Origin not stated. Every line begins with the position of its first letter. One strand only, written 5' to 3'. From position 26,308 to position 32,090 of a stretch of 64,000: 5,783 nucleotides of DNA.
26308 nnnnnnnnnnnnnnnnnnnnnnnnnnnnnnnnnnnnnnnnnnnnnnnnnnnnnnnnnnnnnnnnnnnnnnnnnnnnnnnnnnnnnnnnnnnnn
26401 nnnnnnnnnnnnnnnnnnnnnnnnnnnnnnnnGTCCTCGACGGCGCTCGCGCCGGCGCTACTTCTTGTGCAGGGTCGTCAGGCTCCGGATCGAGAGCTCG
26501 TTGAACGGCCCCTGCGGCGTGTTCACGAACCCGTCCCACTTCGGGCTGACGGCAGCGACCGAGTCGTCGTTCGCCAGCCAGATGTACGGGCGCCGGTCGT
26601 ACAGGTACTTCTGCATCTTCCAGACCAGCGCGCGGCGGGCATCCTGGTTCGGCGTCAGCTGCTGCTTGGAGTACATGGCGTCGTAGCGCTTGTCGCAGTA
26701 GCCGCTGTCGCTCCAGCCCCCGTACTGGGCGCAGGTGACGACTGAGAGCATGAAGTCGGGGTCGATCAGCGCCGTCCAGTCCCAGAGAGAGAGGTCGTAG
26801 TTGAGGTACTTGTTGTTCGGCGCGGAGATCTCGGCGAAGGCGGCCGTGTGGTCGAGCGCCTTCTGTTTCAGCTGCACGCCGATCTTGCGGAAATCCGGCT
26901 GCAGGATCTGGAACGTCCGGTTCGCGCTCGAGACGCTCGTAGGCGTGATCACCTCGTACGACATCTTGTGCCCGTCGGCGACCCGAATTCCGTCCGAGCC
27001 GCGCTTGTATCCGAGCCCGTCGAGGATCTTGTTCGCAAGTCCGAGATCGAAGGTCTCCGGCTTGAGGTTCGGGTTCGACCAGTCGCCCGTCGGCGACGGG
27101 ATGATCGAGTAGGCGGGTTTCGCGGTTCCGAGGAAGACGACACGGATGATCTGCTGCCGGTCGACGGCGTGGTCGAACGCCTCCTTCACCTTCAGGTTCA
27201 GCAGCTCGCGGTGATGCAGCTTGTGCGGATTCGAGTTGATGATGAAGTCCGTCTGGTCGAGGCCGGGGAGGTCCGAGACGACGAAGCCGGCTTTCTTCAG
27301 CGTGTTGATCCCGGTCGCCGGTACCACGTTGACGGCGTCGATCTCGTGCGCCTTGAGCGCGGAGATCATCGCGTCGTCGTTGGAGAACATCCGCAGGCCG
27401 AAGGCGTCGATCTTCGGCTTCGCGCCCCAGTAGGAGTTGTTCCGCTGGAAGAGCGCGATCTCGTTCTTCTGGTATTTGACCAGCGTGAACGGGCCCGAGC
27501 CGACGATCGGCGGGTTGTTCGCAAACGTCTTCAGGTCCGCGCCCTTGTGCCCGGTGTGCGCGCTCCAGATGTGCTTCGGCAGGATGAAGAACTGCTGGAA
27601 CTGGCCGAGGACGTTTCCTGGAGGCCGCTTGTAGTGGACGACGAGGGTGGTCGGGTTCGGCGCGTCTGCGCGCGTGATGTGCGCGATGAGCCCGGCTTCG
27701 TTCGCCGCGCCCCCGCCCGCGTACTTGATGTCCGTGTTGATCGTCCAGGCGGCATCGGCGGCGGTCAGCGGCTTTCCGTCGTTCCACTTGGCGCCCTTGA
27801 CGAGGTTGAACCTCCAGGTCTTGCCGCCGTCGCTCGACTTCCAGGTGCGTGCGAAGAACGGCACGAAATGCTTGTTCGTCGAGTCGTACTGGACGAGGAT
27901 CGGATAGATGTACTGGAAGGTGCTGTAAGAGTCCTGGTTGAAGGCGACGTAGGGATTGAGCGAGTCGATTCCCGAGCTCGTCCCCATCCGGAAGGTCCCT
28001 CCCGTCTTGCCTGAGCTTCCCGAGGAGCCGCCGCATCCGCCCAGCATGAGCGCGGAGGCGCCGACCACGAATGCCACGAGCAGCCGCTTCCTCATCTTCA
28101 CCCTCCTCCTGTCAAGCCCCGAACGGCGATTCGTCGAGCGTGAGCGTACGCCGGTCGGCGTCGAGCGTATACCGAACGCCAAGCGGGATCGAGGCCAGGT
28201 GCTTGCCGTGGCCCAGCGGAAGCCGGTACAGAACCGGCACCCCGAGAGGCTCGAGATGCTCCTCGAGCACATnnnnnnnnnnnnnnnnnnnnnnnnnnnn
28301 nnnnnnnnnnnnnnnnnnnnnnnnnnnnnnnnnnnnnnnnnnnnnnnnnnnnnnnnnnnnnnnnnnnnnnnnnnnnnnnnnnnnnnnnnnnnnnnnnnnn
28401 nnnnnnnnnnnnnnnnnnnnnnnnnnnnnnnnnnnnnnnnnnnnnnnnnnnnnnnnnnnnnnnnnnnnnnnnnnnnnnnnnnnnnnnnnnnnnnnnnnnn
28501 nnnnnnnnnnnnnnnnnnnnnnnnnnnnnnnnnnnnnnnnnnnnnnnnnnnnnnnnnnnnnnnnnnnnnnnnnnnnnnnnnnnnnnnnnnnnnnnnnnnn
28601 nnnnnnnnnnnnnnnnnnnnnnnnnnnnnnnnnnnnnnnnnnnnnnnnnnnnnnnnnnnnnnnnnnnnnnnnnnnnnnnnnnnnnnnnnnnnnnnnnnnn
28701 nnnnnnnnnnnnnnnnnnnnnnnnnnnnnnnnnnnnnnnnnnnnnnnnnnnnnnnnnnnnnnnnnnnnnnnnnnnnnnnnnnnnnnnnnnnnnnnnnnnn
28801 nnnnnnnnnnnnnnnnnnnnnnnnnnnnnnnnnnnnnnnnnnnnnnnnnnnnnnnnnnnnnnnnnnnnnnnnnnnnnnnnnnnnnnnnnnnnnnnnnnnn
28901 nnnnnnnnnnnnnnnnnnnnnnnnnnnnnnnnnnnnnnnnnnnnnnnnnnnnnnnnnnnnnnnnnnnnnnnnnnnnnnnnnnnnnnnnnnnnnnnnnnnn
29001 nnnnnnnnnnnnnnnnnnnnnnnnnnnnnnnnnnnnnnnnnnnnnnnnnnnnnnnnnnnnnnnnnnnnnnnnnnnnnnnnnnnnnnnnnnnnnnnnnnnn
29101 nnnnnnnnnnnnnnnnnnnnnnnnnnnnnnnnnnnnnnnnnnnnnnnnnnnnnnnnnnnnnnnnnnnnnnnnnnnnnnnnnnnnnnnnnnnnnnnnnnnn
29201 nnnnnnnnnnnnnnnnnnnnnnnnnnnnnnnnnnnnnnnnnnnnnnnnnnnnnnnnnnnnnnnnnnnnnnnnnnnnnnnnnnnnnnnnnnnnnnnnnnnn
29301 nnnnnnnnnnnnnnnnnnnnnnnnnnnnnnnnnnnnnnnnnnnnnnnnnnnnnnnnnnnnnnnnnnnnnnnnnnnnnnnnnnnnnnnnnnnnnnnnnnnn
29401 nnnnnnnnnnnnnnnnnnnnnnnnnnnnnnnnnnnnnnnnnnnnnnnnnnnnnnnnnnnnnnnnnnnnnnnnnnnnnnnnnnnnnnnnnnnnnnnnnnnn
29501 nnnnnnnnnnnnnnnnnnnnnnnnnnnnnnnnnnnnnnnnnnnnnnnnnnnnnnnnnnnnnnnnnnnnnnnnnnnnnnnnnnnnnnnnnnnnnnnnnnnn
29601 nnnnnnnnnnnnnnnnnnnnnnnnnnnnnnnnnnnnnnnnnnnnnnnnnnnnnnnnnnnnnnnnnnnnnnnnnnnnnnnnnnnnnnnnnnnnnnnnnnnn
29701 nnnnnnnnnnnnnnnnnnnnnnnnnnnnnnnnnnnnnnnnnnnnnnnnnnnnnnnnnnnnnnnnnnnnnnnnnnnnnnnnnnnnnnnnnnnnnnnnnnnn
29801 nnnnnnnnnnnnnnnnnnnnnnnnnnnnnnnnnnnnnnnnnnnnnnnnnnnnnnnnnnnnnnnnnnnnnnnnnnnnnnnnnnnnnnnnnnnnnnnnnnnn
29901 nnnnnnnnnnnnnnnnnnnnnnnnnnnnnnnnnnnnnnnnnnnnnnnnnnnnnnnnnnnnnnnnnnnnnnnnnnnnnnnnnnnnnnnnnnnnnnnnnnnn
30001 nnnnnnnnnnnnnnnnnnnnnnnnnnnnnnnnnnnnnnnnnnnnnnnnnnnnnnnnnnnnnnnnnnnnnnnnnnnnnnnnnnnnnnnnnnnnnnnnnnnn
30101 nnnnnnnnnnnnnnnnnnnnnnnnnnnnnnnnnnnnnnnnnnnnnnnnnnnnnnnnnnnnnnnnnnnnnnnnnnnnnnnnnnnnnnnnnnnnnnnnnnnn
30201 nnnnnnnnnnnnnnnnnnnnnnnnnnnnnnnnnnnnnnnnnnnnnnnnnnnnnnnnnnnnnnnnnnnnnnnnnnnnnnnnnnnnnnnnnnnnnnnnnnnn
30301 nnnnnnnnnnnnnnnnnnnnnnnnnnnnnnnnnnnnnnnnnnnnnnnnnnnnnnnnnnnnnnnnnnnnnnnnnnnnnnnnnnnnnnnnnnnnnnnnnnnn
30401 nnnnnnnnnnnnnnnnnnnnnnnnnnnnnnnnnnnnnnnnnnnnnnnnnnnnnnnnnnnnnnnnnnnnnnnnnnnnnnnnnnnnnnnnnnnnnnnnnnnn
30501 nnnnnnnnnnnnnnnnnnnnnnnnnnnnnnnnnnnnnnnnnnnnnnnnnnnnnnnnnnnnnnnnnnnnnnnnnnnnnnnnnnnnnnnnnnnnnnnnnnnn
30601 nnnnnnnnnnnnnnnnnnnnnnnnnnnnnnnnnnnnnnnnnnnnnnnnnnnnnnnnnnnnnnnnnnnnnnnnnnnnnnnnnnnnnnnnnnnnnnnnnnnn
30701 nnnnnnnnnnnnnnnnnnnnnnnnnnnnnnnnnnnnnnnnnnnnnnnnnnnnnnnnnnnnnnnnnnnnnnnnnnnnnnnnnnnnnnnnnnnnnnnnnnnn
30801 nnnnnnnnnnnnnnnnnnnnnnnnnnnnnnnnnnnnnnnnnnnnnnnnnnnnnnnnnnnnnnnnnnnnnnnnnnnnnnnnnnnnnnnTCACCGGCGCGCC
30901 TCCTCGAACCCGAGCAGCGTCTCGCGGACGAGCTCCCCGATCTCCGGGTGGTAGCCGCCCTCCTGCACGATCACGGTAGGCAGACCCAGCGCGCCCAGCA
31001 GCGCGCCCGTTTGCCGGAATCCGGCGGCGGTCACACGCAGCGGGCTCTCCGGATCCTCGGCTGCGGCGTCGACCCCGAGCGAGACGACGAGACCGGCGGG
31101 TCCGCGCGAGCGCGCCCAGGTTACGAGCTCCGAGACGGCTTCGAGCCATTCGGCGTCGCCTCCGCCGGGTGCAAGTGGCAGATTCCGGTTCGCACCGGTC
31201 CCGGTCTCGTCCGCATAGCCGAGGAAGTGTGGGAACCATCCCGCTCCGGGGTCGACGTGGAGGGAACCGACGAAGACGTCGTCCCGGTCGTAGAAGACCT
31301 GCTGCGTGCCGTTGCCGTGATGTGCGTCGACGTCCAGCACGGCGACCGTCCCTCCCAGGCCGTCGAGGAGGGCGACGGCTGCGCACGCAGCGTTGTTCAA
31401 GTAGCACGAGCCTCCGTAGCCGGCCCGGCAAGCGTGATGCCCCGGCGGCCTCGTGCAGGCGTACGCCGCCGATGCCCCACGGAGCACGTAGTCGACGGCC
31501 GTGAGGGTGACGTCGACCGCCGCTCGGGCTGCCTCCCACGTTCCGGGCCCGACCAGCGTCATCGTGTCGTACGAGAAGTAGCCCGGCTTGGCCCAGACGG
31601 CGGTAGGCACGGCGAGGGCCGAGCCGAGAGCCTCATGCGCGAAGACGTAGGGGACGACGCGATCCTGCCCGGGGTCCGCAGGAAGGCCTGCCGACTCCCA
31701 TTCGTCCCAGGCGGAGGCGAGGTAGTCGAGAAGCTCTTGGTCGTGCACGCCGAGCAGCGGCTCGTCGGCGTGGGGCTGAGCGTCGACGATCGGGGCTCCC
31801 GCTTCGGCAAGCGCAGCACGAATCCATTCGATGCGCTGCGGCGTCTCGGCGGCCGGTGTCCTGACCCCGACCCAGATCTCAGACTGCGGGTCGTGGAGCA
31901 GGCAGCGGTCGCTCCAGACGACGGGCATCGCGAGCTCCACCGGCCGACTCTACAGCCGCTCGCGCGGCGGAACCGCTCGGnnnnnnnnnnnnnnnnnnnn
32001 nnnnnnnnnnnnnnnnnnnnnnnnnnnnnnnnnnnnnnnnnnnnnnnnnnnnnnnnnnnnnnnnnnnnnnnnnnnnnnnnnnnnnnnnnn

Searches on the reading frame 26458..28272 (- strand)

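Call 68: search_protein_families(library=pfam, proteins=[window:26458-28272:-], max_evalue=0.001)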
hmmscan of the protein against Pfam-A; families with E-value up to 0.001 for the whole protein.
window:26458-28272:- (604 aa): 1 family
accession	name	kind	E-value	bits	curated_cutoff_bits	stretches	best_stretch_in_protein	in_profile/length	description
PF00496.27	SBP_bac_5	-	1.3e-67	229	32.4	1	136-510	2-358/368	Bacterial extracellular solute-binding proteins, family 5 Middle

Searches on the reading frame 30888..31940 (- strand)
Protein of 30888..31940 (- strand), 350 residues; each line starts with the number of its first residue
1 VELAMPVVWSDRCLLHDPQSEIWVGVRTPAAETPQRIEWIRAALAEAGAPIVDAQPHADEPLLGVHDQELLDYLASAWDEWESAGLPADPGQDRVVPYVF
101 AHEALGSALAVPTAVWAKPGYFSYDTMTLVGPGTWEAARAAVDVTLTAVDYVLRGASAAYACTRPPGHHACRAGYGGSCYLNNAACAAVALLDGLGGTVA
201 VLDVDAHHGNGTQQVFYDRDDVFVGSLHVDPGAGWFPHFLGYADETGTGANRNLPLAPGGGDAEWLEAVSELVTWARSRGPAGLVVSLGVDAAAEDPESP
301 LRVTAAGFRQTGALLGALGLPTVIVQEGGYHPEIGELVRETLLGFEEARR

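Call 12: search_protein_families(library=pfam, proteins=[window:30888-31940:-], max_evalue=0.001)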
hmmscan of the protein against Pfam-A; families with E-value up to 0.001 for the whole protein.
window:30888-31940:- (350 aa): 1 family
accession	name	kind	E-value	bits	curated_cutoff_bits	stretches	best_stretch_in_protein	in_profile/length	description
PF00850.24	Hist_deacetyl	-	3e-58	198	27.9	1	32-334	3-286/298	Histone deacetylase domain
